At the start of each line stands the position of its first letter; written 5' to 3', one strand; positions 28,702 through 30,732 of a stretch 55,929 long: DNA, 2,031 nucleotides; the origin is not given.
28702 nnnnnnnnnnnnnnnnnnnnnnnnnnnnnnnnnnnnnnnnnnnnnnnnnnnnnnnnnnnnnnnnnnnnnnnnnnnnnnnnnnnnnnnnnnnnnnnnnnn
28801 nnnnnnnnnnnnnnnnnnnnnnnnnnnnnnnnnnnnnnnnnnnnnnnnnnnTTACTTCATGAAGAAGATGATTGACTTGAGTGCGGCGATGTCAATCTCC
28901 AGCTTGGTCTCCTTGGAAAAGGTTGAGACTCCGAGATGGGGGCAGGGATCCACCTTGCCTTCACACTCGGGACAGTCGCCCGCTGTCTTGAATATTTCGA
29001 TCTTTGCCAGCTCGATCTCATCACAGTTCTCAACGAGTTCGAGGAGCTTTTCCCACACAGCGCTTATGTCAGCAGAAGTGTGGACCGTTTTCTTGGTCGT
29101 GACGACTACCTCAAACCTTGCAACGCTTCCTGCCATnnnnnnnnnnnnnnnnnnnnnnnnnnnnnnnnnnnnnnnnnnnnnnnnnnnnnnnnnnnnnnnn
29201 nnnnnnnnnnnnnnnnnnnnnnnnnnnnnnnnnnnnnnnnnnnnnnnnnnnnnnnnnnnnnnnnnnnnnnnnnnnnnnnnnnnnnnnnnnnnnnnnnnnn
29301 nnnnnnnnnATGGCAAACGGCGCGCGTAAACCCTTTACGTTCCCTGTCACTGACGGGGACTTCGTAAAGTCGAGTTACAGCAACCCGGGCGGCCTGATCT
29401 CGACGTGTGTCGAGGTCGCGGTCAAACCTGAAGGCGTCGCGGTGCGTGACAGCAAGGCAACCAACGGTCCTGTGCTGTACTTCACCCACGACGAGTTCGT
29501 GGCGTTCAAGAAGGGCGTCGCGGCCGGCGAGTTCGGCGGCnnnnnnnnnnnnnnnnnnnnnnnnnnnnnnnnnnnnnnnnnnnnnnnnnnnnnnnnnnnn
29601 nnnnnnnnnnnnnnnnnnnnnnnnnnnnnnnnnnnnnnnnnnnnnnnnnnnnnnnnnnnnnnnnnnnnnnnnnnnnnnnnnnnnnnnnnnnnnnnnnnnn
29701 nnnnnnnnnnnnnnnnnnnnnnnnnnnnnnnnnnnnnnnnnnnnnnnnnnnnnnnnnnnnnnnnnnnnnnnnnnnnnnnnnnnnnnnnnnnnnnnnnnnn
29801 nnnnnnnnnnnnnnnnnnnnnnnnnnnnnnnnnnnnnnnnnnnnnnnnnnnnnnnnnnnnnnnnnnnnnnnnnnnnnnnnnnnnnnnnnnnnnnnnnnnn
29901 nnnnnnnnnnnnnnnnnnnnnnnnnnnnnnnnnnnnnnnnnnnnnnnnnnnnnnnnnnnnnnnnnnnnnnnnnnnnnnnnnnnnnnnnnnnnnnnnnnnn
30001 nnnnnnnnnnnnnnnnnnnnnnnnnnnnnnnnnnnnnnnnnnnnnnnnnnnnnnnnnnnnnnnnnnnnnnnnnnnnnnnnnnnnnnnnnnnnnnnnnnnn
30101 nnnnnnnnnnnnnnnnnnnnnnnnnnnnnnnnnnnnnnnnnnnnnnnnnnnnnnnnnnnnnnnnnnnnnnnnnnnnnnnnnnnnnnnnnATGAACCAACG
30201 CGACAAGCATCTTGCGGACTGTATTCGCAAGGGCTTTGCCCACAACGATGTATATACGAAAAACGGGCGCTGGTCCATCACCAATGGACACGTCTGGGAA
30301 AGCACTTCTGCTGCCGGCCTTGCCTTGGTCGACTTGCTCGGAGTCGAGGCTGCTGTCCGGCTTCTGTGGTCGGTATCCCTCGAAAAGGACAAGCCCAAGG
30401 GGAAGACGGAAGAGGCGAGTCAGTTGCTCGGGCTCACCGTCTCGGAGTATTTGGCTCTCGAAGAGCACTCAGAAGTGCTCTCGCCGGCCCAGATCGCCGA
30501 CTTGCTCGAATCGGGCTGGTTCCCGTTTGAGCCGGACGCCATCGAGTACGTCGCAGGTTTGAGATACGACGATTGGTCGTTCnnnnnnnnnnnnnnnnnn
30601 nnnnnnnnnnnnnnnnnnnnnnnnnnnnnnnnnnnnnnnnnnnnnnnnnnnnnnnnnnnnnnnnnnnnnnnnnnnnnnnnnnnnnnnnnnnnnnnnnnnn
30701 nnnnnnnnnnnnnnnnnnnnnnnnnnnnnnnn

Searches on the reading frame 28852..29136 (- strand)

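Call 42: search_protein_families(library=pfam, proteins=[window:28852-29136:-], max_evalue=0.1)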
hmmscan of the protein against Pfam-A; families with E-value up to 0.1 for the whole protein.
window:28852-29136:- (94 aa): 2 families
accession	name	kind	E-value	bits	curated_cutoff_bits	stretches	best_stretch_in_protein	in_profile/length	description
PF05965.19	FYRC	-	0.016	15.8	21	1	8-51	4-48/84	F/Y rich C-terminus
PF19108.5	DUF5795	-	0.098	13.2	27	0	29-62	15-46/74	Family of unknown function (DUF5795)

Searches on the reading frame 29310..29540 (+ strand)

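Call 42: search_protein_families(library=pfam, proteins=[window:29310-29540:+], max_evalue=0.1)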
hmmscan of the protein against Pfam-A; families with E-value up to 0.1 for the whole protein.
window:29310-29540:+ (77 aa): 1 family
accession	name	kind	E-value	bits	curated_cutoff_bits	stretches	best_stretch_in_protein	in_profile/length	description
PF04149.17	DUF397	-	1.6e-15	57.5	24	1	18-70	3-54/55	Domain of unknown function (DUF397)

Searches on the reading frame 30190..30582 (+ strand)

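Call 42: search_protein_families(library=pfam, proteins=[window:30190-30582:+], max_evalue=0.1)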
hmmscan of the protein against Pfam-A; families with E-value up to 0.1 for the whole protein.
window:30190-30582:+ (131 aa): 1 family
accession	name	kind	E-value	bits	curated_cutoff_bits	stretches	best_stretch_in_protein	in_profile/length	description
PF23214.1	SH3_CYT4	-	0.027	14.5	27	1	3-34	16-47/73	Mitochondrial protein cyt-4 SH3 domain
